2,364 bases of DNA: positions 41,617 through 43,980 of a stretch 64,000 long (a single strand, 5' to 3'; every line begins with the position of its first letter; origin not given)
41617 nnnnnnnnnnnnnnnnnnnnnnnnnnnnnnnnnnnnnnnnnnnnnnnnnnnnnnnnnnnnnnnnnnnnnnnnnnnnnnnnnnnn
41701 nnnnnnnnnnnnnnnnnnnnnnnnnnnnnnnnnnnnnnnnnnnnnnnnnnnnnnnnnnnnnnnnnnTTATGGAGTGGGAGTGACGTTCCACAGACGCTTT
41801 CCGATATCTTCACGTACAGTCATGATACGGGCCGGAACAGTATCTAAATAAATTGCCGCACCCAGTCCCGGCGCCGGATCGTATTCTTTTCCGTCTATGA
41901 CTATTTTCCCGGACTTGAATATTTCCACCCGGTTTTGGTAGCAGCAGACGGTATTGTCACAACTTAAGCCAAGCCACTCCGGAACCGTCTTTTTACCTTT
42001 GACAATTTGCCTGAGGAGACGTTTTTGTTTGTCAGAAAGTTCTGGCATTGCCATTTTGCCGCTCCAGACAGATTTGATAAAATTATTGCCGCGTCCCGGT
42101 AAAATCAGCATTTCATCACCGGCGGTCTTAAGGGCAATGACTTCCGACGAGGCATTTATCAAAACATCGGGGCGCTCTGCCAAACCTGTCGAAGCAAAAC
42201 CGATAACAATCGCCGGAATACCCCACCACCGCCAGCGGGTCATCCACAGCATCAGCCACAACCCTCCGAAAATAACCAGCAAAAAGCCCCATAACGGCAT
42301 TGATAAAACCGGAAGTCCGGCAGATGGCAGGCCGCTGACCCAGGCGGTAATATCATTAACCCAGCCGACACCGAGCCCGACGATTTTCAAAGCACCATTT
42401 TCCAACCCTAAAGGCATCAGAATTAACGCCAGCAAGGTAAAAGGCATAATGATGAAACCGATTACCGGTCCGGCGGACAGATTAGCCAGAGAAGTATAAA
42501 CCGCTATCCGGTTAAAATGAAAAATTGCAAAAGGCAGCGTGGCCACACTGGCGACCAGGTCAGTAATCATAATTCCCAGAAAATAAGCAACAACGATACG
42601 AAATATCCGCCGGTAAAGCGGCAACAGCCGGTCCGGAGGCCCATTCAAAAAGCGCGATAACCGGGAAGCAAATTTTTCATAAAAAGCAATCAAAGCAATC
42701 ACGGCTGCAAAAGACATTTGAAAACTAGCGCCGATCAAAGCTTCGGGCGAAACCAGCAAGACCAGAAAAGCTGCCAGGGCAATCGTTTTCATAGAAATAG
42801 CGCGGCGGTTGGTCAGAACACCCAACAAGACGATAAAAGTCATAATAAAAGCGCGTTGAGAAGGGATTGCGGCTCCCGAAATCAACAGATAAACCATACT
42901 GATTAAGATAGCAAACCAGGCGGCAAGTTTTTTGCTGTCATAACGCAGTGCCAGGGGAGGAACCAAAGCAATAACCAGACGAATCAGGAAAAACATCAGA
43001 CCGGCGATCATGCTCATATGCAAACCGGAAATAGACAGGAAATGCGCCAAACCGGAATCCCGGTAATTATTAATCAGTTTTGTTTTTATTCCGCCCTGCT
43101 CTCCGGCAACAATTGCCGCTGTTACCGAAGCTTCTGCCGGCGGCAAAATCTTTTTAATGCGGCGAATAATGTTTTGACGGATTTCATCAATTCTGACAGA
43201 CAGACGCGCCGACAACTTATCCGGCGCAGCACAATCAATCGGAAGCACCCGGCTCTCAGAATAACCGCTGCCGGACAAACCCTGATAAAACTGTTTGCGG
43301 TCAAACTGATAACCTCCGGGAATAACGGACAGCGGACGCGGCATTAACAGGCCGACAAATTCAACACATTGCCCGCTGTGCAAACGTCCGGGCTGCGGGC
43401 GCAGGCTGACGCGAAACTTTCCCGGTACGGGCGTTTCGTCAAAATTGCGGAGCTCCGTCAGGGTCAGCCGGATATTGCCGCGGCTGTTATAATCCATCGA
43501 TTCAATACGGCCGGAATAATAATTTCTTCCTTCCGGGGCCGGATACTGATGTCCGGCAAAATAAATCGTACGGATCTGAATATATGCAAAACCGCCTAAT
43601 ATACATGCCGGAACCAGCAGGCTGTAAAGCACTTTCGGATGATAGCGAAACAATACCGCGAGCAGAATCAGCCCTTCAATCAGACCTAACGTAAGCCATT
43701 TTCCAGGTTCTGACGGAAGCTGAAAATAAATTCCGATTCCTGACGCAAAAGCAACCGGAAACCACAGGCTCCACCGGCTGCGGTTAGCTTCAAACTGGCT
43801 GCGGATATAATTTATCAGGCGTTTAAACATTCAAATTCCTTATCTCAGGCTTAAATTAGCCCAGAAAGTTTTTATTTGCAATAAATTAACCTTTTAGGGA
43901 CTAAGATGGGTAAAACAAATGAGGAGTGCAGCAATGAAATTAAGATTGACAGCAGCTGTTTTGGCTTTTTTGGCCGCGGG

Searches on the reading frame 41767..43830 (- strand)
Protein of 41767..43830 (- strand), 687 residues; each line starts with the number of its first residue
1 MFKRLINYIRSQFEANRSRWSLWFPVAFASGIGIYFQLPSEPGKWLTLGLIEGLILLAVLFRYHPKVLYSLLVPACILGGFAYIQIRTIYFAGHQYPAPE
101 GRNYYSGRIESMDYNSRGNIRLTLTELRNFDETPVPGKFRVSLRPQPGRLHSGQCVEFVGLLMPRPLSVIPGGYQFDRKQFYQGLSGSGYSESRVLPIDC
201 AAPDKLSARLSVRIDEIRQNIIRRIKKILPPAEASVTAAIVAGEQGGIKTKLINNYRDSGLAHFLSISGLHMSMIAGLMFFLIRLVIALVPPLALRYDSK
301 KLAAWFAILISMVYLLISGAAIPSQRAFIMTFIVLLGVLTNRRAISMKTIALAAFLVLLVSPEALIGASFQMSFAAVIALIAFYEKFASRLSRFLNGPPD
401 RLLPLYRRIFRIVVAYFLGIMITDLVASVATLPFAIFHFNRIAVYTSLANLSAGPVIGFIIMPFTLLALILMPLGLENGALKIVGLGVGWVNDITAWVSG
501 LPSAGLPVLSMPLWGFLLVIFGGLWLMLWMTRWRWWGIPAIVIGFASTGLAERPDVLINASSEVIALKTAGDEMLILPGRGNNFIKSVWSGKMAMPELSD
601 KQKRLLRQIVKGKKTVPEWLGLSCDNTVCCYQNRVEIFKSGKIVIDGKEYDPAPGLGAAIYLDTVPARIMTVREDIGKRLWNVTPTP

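Call 20: search_protein_families(library=pfam, proteins=[window:41767-43830:-], max_evalue=0.00001)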
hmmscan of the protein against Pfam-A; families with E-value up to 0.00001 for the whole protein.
window:41767-43830:- (687 aa): 2 families
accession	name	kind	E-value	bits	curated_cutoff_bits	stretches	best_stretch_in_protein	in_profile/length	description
PF03772.21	Competence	-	4e-62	210.5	23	1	241-532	2-269/270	Competence protein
PF13567.11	DUF4131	-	4.5e-11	43.1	31.6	1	41-193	3-161/165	Domain of unknown function (DUF4131)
